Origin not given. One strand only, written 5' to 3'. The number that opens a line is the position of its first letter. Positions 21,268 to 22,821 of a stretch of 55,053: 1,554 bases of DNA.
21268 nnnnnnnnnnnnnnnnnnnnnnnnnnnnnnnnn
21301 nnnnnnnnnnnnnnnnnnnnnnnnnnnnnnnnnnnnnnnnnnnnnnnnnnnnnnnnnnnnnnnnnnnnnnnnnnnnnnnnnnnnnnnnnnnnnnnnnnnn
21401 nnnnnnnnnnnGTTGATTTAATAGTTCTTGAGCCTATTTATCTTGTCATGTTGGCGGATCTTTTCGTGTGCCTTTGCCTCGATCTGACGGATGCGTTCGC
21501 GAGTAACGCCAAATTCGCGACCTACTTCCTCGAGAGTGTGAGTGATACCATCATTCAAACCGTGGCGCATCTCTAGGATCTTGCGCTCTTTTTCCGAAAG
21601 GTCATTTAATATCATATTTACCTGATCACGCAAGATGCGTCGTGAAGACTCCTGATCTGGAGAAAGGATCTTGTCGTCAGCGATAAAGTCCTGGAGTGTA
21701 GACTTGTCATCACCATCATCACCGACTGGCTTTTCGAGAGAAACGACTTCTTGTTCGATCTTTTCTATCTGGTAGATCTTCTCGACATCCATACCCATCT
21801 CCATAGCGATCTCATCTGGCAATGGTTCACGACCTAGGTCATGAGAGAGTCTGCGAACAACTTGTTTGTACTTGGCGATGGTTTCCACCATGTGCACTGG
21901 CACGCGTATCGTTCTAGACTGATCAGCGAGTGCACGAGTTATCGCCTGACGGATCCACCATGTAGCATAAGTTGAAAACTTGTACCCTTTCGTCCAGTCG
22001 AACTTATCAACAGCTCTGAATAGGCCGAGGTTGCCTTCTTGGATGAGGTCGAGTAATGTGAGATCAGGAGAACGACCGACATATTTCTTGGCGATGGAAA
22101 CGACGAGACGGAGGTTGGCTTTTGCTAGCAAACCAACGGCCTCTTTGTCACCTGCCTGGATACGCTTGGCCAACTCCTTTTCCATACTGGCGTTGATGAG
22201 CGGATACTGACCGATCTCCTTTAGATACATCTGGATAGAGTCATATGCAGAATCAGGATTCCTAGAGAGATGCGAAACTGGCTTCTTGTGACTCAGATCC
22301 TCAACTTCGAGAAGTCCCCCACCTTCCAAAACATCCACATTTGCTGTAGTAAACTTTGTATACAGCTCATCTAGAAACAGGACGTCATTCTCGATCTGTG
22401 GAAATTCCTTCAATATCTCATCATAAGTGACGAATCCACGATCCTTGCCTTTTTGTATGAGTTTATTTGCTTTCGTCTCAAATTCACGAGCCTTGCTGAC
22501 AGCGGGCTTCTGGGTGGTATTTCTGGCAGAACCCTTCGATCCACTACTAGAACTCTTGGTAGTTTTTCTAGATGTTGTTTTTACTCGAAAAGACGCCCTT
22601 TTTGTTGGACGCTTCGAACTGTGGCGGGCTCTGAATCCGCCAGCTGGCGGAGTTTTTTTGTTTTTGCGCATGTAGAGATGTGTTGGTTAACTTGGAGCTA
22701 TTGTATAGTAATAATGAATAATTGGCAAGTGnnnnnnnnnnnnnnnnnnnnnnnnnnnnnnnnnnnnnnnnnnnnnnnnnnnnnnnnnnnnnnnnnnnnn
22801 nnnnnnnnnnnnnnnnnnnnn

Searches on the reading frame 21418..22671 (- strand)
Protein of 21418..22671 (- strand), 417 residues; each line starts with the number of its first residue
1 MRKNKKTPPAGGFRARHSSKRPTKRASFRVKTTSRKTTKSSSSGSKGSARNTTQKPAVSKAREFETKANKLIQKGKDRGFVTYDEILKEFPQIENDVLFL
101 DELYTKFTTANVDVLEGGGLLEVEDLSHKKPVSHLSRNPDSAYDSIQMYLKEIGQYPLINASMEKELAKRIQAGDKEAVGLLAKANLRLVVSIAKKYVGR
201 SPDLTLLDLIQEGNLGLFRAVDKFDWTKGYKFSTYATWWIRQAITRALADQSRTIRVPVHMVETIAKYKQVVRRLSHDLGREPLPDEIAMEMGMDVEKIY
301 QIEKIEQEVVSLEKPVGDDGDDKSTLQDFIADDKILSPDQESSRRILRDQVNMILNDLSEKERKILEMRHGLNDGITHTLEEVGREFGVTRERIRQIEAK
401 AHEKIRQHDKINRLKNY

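Call 68: search_protein_families(library=pfam, proteins=[window:21418-22671:-], max_evalue=0.001)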
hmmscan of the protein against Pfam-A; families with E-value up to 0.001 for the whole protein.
window:21418-22671:- (417 aa): 5 families
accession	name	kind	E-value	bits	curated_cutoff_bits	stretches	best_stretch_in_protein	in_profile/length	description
PF04542.20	Sigma70_r2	-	5.3e-22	77.8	24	1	182-254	1-71/71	Sigma-70 region 2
PF04539.22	Sigma70_r3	-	8.2e-20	71.1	25.3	1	263-340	1-76/78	Sigma-70 region 3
PF04545.22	Sigma70_r4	-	9.7e-15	54.3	24.1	1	355-407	2-50/50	Sigma-70, region 4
PF00140.25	Sigma70_r1_2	-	9.2e-14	51.6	22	1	144-177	1-34/34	Sigma-70 factor, region 1.2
PF03979.19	Sigma70_r1_1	-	4.8e-11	42.9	22.5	1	66-119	5-58/81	Sigma-70 factor, region 1.1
